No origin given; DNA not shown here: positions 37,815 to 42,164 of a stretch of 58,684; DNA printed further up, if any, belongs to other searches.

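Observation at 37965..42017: AfsR-like SARP regulator with a class III nucleotidyl cyclase domain inserted between the BTAD and the STAND ATPase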

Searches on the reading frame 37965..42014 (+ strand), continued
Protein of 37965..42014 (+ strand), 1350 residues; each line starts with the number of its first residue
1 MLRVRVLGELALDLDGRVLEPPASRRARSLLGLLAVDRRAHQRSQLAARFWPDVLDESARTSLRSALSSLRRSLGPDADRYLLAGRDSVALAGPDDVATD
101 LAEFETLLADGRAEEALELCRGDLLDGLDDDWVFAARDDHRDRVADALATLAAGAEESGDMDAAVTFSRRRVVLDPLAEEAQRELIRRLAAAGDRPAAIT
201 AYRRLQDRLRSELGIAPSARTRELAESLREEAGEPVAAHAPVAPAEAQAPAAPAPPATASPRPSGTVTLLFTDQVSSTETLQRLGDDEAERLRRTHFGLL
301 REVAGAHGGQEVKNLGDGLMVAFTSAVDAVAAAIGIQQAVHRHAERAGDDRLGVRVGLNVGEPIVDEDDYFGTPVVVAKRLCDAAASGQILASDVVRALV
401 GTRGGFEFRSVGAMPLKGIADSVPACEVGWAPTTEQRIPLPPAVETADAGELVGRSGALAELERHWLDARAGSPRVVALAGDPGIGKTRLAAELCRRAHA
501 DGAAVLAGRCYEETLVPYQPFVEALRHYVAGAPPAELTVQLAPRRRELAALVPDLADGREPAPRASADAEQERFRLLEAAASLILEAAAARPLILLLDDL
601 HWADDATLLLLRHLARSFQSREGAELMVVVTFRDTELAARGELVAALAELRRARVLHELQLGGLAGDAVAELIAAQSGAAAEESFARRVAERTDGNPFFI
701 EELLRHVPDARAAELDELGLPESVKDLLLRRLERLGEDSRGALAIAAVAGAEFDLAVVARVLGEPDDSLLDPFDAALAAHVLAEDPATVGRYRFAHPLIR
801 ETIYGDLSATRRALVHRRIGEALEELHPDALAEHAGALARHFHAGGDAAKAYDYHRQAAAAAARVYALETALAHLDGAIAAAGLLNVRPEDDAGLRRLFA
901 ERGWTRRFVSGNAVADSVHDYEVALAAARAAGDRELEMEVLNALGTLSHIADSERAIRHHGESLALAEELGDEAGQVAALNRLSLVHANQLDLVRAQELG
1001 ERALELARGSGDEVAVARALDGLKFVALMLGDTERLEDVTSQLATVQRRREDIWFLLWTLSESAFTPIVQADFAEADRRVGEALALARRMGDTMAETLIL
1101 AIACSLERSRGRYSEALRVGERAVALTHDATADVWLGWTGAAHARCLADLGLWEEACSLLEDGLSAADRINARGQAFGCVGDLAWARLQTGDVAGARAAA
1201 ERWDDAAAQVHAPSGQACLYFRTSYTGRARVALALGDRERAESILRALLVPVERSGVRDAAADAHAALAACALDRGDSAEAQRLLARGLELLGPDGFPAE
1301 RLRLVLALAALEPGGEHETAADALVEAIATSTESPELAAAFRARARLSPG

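Call 8: find_homologous_proteins(query=window:37965-42014:+, max_evalue=1e-10)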
Query window:37965-42014:+ (1350 aa): 3245 proteins with E <= 1e-10 among 8000 candidates; the best 120 are listed.
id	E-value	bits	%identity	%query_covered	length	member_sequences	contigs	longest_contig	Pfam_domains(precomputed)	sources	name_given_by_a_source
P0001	0.0e+0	2847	100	100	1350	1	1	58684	PF03704.24,PF17874.8,PF13401.13,PF00211.26,PF13191.13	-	-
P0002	0.0e+0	2190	79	100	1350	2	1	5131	PF03704.24,PF17874.8,PF13424.13,PF13401.13,PF00211.26,PF13191.13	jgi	jgi:DNA-binding SARP family transcriptional activator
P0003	0.0e+0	1733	64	99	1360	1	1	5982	PF03704.24,PF13424.13,PF13401.13,PF00211.26,PF13191.13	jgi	jgi:class 3 adenylate cyclase/DNA-binding SARP family transcriptional activator/tetratricopeptide (T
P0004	0.0e+0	1709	65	99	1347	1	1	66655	PF03704.24,PF13401.13,PF00211.26,PF13191.13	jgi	jgi:class 3 adenylate cyclase/tetratricopeptide (TPR) repeat protein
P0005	0.0e+0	1675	65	100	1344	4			PF03704.24,PF13424.13,PF13401.13,PF00211.26,PF13191.13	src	-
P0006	0.0e+0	1660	64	100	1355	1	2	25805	PF03704.24,PF13424.13,PF13401.13,PF00211.26,PF13191.13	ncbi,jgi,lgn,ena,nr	ncbi:MAG TPA: AAA family ATPase [Solirubrobacteraceae bacterium]|nr:AAA family ATPase [Solirubrobact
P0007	0.0e+0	1654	64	100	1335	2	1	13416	PF03704.24,PF13424.13,PF13401.13,PF00211.26,PF13191.13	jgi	jgi:DNA-binding SARP family transcriptional activator/tetratricopeptide (TPR) repeat protein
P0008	0.0e+0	1644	63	99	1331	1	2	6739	PF03704.24,PF17874.8,PF13424.13,PF13401.13,PF00211.26,PF13191.13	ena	-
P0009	0.0e+0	1641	63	100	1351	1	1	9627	PF03704.24,PF13424.13,PF13401.13,PF00211.26,PF13191.13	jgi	jgi:class 3 adenylate cyclase/tetratricopeptide (TPR) repeat protein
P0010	0.0e+0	1641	64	100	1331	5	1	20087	PF03704.24,PF13424.13,PF00211.26,PF13191.13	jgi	jgi:class 3 adenylate cyclase/tetratricopeptide (TPR) repeat protein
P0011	0.0e+0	1632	64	100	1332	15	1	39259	PF03704.24,PF13424.13,PF13401.13,PF00211.26,PF13191.13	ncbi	ncbi:MAG: AAA family ATPase [Solirubrobacteraceae bacterium]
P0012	0.0e+0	1582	62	99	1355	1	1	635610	PF03704.24,PF17874.8,PF13424.13,PF13401.13,PF00211.26,PF13191.13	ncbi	-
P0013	0.0e+0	1579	62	99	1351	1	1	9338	PF03704.24,PF13424.13,PF13401.13,PF00211.26,PF13191.13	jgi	jgi:class 3 adenylate cyclase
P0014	0.0e+0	1540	68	86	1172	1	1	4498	PF13424.13,PF13401.13,PF00211.26,PF13191.13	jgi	jgi:class 3 adenylate cyclase/tetratricopeptide (TPR) repeat protein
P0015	0.0e+0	1530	60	99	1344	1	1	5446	PF03704.24,PF13424.13,PF13401.13,PF00211.26,PF13191.13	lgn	-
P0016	0.0e+0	1527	60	99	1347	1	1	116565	PF03704.24,PF13401.13,PF00211.26,PF13191.13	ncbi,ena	-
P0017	0.0e+0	1523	62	94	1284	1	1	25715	PF03704.24,PF13424.13,PF13401.13,PF00211.26,PF13191.13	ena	-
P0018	0.0e+0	1517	61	94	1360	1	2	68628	PF03704.24,PF13401.13,PF00211.26,PF13191.13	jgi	jgi:class 3 adenylate cyclase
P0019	0.0e+0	1497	59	99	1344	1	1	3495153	PF03704.24,PF13424.13,PF00211.26,PF13191.13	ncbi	-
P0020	0.0e+0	1492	60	100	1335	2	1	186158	PF03704.24,PF13424.13,PF13401.13,PF00211.26,PF13191.13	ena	-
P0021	0.0e+0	1466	58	99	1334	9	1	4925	PF03704.24,PF13424.13,PF13401.13,PF00211.26,PF13191.13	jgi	jgi:DNA-binding SARP family transcriptional activator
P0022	0.0e+0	1459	59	97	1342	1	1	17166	PF03704.24,PF13424.13,PF13401.13,PF00211.26,PF13191.13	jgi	jgi:class 3 adenylate cyclase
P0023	0.0e+0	1448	69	57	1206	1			PF03704.24,PF13424.13,PF13401.13,PF00211.26,PF13191.13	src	-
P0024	0.0e+0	1429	56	100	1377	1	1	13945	PF03704.24,PF13424.13,PF13401.13,PF00211.26,PF13191.13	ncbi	ncbi:MAG: AAA family ATPase [Solirubrobacterales bacterium]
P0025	0.0e+0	1416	56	100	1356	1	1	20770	PF03704.24,PF13424.13,PF13401.13,PF00211.26,PF13191.13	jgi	jgi:DNA-binding SARP family transcriptional activator/tetratricopeptide (TPR) repeat protein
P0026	0.0e+0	1410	56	100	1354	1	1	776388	PF03704.24,PF13424.13,PF13401.13,PF00211.26,PF13191.13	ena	-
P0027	0.0e+0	1407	55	100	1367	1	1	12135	PF03704.24,PF13424.13,PF13401.13,PF00211.26,PF13191.13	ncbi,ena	-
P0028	0.0e+0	1402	55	100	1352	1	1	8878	PF03704.24,PF13424.13,PF13401.13,PF00211.26,PF13191.13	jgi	jgi:DNA-binding SARP family transcriptional activator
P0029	0.0e+0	1401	55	100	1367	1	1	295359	PF03704.24,PF13424.13,PF13401.13,PF00211.26,PF13191.13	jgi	jgi:class 3 adenylate cyclase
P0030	0.0e+0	1399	55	100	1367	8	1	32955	PF03704.24,PF13424.13,PF13401.13,PF00211.26,PF13191.13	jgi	jgi:DNA-binding SARP family transcriptional activator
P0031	0.0e+0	1398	56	100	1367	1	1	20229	PF03704.24,PF13424.13,PF13401.13,PF00211.26,PF13191.13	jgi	jgi:DNA-binding SARP family transcriptional activator/class 3 adenylate cyclase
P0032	0.0e+0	1397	56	100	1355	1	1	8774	PF03704.24,PF13424.13,PF13401.13,PF00211.26,PF13191.13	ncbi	ncbi:MAG: AAA family ATPase [Solirubrobacterales bacterium]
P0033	0.0e+0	1396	55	100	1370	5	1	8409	PF03704.24,PF13424.13,PF13401.13,PF00211.26,PF13191.13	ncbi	-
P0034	0.0e+0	1396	55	100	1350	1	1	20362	PF03704.24,PF13424.13,PF13401.13,PF00211.26,PF13191.13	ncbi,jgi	ncbi:MAG TPA: AAA family ATPase [Solirubrobacteraceae bacterium]|jgi:DNA-binding SARP family transcr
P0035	0.0e+0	1396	55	100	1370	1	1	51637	PF03704.24,PF13424.13,PF13401.13,PF00211.26,PF13191.13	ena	-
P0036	0.0e+0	1396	55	100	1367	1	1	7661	PF03704.24,PF13424.13,PF13401.13,PF00211.26,PF13191.13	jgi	jgi:class 3 adenylate cyclase/DNA-binding SARP family transcriptional activator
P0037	0.0e+0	1395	55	100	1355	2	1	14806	PF03704.24,PF13424.13,PF13401.13,PF00211.26,PF13191.13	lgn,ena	-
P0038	0.0e+0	1395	55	100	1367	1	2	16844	PF03704.24,PF13424.13,PF13401.13,PF00211.26,PF13191.13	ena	-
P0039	0.0e+0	1394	55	100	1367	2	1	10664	PF03704.24,PF13424.13,PF13401.13,PF00211.26,PF13191.13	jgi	jgi:class 3 adenylate cyclase/tetratricopeptide (TPR) repeat protein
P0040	0.0e+0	1394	55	100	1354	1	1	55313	PF03704.24,PF13424.13,PF13401.13,PF00211.26,PF13191.13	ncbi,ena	-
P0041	0.0e+0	1394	55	100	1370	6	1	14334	PF03704.24,PF13424.13,PF13401.13,PF00211.26,PF13191.13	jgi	jgi:class 3 adenylate cyclase/DNA-binding SARP family transcriptional activator/tetratricopeptide (T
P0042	0.0e+0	1393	55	100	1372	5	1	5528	PF03704.24,PF13424.13,PF13401.13,PF00211.26,PF13191.13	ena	-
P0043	0.0e+0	1392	55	100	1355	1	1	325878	PF03704.24,PF13424.13,PF13401.13,PF00211.26,PF13191.13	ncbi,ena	-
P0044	0.0e+0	1392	55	100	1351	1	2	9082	PF03704.24,PF13424.13,PF13401.13,PF00211.26,PF13191.13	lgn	-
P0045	0.0e+0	1392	55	97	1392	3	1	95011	PF03704.24,PF13424.13,PF13401.13,PF00211.26,PF13191.13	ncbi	ncbi:MAG TPA: AAA family ATPase [Solirubrobacteraceae bacterium]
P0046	0.0e+0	1390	56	100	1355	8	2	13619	PF03704.24,PF13424.13,PF13401.13,PF00211.26,PF13191.13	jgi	jgi:DNA-binding SARP family transcriptional activator/class 3 adenylate cyclase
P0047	0.0e+0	1390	55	100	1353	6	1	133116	PF03704.24,PF13424.13,PF13401.13,PF00211.26,PF13191.13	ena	-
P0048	0.0e+0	1388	55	100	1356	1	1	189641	PF03704.24,PF13424.13,PF13401.13,PF00211.26,PF13191.13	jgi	jgi:DNA-binding SARP family transcriptional activator/class 3 adenylate cyclase/tetratricopeptide (T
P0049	0.0e+0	1387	55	100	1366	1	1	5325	PF03704.24,PF13424.13,PF13401.13,PF00211.26,PF13191.13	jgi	-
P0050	0.0e+0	1387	56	100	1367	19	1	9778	PF03704.24,PF13424.13,PF13401.13,PF00211.26,PF13191.13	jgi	jgi:DNA-binding SARP family transcriptional activator/class 3 adenylate cyclase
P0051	0.0e+0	1386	55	100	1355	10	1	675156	PF03704.24,PF13424.13,PF13401.13,PF00211.26,PF13191.13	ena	-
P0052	0.0e+0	1386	55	100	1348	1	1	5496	PF03704.24,PF13424.13,PF13401.13,PF00211.26,PF13191.13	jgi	jgi:DNA-binding SARP family transcriptional activator/tetratricopeptide (TPR) repeat protein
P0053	0.0e+0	1386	55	100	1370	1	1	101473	PF03704.24,PF13424.13,PF13401.13,PF00211.26,PF13191.13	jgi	jgi:class 3 adenylate cyclase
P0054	0.0e+0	1385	55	100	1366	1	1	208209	PF03704.24,PF13424.13,PF13401.13,PF00211.26,PF13191.13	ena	-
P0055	0.0e+0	1385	54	100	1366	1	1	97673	PF03704.24,PF13424.13,PF13401.13,PF00211.26,PF13191.13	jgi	jgi:DNA-binding SARP family transcriptional activator/class 3 adenylate cyclase/tetratricopeptide (T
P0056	0.0e+0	1385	55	100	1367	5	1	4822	PF03704.24,PF13424.13,PF13401.13,PF00211.26,PF13191.13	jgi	-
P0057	0.0e+0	1385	55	100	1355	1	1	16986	PF03704.24,PF13424.13,PF13401.13,PF00211.26,PF13191.13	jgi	jgi:DNA-binding SARP family transcriptional activator/tetratricopeptide (TPR) repeat protein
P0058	0.0e+0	1384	55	99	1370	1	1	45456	PF03704.24,PF13424.13,PF13401.13,PF00211.26,PF13191.13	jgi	jgi:DNA-binding SARP family transcriptional activator/class 3 adenylate cyclase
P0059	0.0e+0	1384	55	100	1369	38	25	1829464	PF03704.24,PF13424.13,PF13401.13,PF00211.26,PF13191.13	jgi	jgi:DNA-binding SARP family transcriptional activator/class 3 adenylate cyclase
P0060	0.0e+0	1384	55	99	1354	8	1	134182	PF03704.24,PF13424.13,PF13401.13,PF00211.26,PF13191.13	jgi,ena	-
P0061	0.0e+0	1384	54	100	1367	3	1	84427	PF03704.24,PF13424.13,PF13401.13,PF00211.26,PF13191.13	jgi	jgi:DNA-binding SARP family transcriptional activator/class 3 adenylate cyclase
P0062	0.0e+0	1382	55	100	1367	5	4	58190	PF03704.24,PF13424.13,PF13401.13,PF00211.26,PF13191.13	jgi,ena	jgi:DNA-binding SARP family transcriptional activator/class 3 adenylate cyclase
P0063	0.0e+0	1381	55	100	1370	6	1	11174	PF03704.24,PF13424.13,PF13401.13,PF00211.26,PF13191.13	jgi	jgi:class 3 adenylate cyclase/DNA-binding SARP family transcriptional activator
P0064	0.0e+0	1379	55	100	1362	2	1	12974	PF03704.24,PF13424.13,PF13401.13,PF00211.26,PF13191.13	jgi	-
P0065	0.0e+0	1378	55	100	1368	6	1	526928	PF03704.24,PF13424.13,PF13401.13,PF00211.26,PF13191.13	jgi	jgi:class 3 adenylate cyclase/DNA-binding SARP family transcriptional activator/tetratricopeptide (T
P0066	0.0e+0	1377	54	100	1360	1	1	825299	PF03704.24,PF13424.13,PF13401.13,PF00211.26,PF13191.13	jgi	jgi:class 3 adenylate cyclase/tetratricopeptide (TPR) repeat protein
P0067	0.0e+0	1377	55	100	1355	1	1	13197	PF03704.24,PF13424.13,PF13401.13,PF00211.26,PF13191.13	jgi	jgi:DNA-binding SARP family transcriptional activator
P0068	0.0e+0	1376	55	100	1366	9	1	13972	PF03704.24,PF13424.13,PF13401.13,PF00211.26,PF13191.13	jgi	jgi:predicted ATPase/DNA-binding SARP family transcriptional activator/class 3 adenylate cyclase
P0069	0.0e+0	1375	54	100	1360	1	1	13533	PF03704.24,PF13424.13,PF13401.13,PF00211.26,PF13191.13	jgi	jgi:DNA-binding SARP family transcriptional activator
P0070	0.0e+0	1374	54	100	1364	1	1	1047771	PF03704.24,PF13424.13,PF13401.13,PF00211.26,PF13191.13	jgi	jgi:DNA-binding SARP family transcriptional activator/class 3 adenylate cyclase/tetratricopeptide (T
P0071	0.0e+0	1373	54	100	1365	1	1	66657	PF03704.24,PF13424.13,PF13401.13,PF00211.26,PF13191.13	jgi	jgi:DNA-binding SARP family transcriptional activator/class 3 adenylate cyclase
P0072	0.0e+0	1372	54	100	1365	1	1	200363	PF03704.24,PF13424.13,PF13401.13,PF00211.26,PF13191.13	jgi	jgi:DNA-binding SARP family transcriptional activator/class 3 adenylate cyclase/tetratricopeptide (T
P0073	0.0e+0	1372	55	100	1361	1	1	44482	PF03704.24,PF13424.13,PF13401.13,PF00211.26,PF13191.13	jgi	-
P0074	0.0e+0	1370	54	100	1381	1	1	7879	PF03704.24,PF13424.13,PF13401.13,PF00211.26,PF13191.13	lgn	-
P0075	0.0e+0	1370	54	100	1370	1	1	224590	PF03704.24,PF13424.13,PF13401.13,PF00211.26,PF13191.13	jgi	jgi:DNA-binding SARP family transcriptional activator/class 3 adenylate cyclase/tetratricopeptide (T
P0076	0.0e+0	1369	55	99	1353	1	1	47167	PF03704.24,PF13424.13,PF13401.13,PF00211.26,PF13191.13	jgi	jgi:DNA-binding SARP family transcriptional activator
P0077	0.0e+0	1369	55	100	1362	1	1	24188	PF03704.24,PF13424.13,PF13401.13,PF00211.26,PF13191.13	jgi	jgi:class 3 adenylate cyclase/tetratricopeptide (TPR) repeat protein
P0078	0.0e+0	1369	55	100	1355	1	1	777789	PF03704.24,PF13424.13,PF13401.13,PF00211.26,PF13191.13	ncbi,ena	-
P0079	0.0e+0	1369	54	100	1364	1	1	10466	PF03704.24,PF13424.13,PF13401.13,PF00211.26,PF13191.13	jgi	jgi:class 3 adenylate cyclase/tetratricopeptide (TPR) repeat protein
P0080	0.0e+0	1369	54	100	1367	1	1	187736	PF03704.24,PF13424.13,PF13401.13,PF00211.26,PF13191.13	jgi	jgi:DNA-binding SARP family transcriptional activator/class 3 adenylate cyclase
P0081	0.0e+0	1368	55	100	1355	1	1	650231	PF03704.24,PF13424.13,PF13401.13,PF00211.26,PF13191.13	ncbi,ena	-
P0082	0.0e+0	1368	54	100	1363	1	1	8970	PF03704.24,PF13424.13,PF13401.13,PF00211.26,PF13191.13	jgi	jgi:DNA-binding SARP family transcriptional activator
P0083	0.0e+0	1368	55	100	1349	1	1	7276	PF03704.24,PF13424.13,PF13401.13,PF00211.26,PF13191.13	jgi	jgi:DNA-binding SARP family transcriptional activator/tetratricopeptide (TPR) repeat protein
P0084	0.0e+0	1367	54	100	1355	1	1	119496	PF03704.24,PF13424.13,PF13401.13,PF00211.26,PF13191.13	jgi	jgi:DNA-binding SARP family transcriptional activator/class 3 adenylate cyclase/tetratricopeptide (T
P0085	0.0e+0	1364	55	100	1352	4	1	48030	PF03704.24,PF13424.13,PF13401.13,PF00211.26,PF13191.13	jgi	jgi:DNA-binding SARP family transcriptional activator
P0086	0.0e+0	1363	55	100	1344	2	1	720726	PF03704.24,PF13424.13,PF13401.13,PF00211.26,PF13191.13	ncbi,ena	-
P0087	0.0e+0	1363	55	100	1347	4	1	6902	PF03704.24,PF13424.13,PF13401.13,PF00211.26,PF13191.13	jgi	jgi:DNA-binding SARP family transcriptional activator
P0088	0.0e+0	1361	55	100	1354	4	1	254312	PF03704.24,PF13424.13,PF13401.13,PF00211.26,PF13191.13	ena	-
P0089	0.0e+0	1361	54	100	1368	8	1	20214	PF03704.24,PF13424.13,PF13401.13,PF00211.26,PF13191.13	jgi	-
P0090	0.0e+0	1360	55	97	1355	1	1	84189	PF03704.24,PF13424.13,PF13401.13,PF00211.26,PF13191.13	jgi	jgi:DNA-binding SARP family transcriptional activator/class 3 adenylate cyclase/tetratricopeptide (T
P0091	0.0e+0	1360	54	100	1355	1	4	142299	PF03704.24,PF13424.13,PF13401.13,PF00211.26,PF13191.13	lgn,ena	-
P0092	0.0e+0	1360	55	99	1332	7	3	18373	PF03704.24,PF13424.13,PF13401.13,PF00211.26,PF13191.13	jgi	jgi:DNA-binding SARP family transcriptional activator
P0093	0.0e+0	1357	54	100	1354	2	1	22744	PF03704.24,PF13424.13,PF13401.13,PF00211.26,PF13191.13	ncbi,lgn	-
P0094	0.0e+0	1354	54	100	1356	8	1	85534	PF03704.24,PF13424.13,PF13401.13,PF00211.26,PF13191.13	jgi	jgi:class 3 adenylate cyclase/tetratricopeptide (TPR) repeat protein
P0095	0.0e+0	1354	53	100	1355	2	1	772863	PF03704.24,PF13424.13,PF13401.13,PF00211.26,PF13191.13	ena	-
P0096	0.0e+0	1353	53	100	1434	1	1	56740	PF03704.24,PF13424.13,PF13401.13,PF00211.26,PF13191.13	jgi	jgi:class 3 adenylate cyclase/DNA-binding SARP family transcriptional activator/tetratricopeptide (T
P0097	0.0e+0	1353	54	100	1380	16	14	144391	PF03704.24,PF13424.13,PF13401.13,PF00211.26,PF13191.13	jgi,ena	-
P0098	0.0e+0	1352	55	100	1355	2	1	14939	PF03704.24,PF13424.13,PF13401.13,PF00211.26,PF13191.13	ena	-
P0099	0.0e+0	1351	55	100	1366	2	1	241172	PF03704.24,PF13424.13,PF13401.13,PF00211.26,PF13191.13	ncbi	-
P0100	0.0e+0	1350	55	100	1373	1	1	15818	PF03704.24,PF13424.13,PF13401.13,PF00211.26,PF13191.13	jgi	jgi:DNA-binding SARP family transcriptional activator/class 3 adenylate cyclase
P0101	0.0e+0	1348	53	100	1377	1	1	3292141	PF03704.24,PF13424.13,PF13401.13,PF00211.26,PF13191.13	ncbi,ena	-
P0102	0.0e+0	1343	53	100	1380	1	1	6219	PF03704.24,PF13424.13,PF13401.13,PF00211.26,PF13191.13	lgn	-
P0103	0.0e+0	1343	54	100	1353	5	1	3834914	PF03704.24,PF13424.13,PF13401.13,PF00211.26,PF13191.13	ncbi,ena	-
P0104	0.0e+0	1343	55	97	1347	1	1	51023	PF03704.24,PF13424.13,PF13401.13,PF00211.26,PF13191.13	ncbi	-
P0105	0.0e+0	1341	54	100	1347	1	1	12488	PF03704.24,PF13424.13,PF13401.13,PF00211.26,PF13191.13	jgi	jgi:predicted ATPase/DNA-binding SARP family transcriptional activator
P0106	0.0e+0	1337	53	100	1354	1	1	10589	PF03704.24,PF13424.13,PF13401.13,PF00211.26,PF13191.13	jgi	jgi:DNA-binding SARP family transcriptional activator/tetratricopeptide (TPR) repeat protein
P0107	0.0e+0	1336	54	100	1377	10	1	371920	PF03704.24,PF13424.13,PF13401.13,PF00211.26,PF13191.13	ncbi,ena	-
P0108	0.0e+0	1331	54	100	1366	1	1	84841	PF03704.24,PF13424.13,PF13401.13,PF00211.26,PF13191.13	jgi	jgi:class 3 adenylate cyclase/DNA polymerase III delta prime subunit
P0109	0.0e+0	1325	54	100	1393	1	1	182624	PF03704.24,PF13424.13,PF13401.13,PF00211.26,PF13191.13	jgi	jgi:DNA-binding SARP family transcriptional activator/class 3 adenylate cyclase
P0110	0.0e+0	1317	54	100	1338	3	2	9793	PF03704.24,PF13424.13,PF13401.13,PF00211.26,PF13191.13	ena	-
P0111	0.0e+0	1315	53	100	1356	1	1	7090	PF03704.24,PF13424.13,PF13401.13,PF00211.26,PF13191.13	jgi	-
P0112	0.0e+0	1314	52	100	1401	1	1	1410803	PF03704.24,PF13424.13,PF13401.13,PF00211.26,PF13191.13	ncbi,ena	-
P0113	0.0e+0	1309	53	100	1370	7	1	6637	PF03704.24,PF17874.8,PF13424.13,PF13401.13,PF00211.26,PF13191.13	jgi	jgi:class 3 adenylate cyclase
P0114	0.0e+0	1304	53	100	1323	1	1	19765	PF03704.24,PF13424.13,PF13401.13,PF00211.26,PF13191.13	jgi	jgi:class 3 adenylate cyclase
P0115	0.0e+0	1299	54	97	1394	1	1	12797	PF03704.24,PF13424.13,PF13401.13,PF00211.26,PF13191.13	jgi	-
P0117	0.0e+0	1288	53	98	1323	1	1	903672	PF03704.24,PF13424.13,PF13401.13,PF00211.26,PF13191.13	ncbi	-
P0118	0.0e+0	1286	54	96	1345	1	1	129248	PF03704.24,PF13424.13,PF13401.13,PF00211.26,PF13191.13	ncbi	-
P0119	0.0e+0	1284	53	98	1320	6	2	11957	PF03704.24,PF13424.13,PF13401.13,PF00211.26,PF13191.13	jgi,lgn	jgi:class 3 adenylate cyclase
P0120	0.0e+0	1281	53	96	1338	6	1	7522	PF03704.24,PF13424.13,PF00211.26,PF13191.13,PF13374.13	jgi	jgi:class 3 adenylate cyclase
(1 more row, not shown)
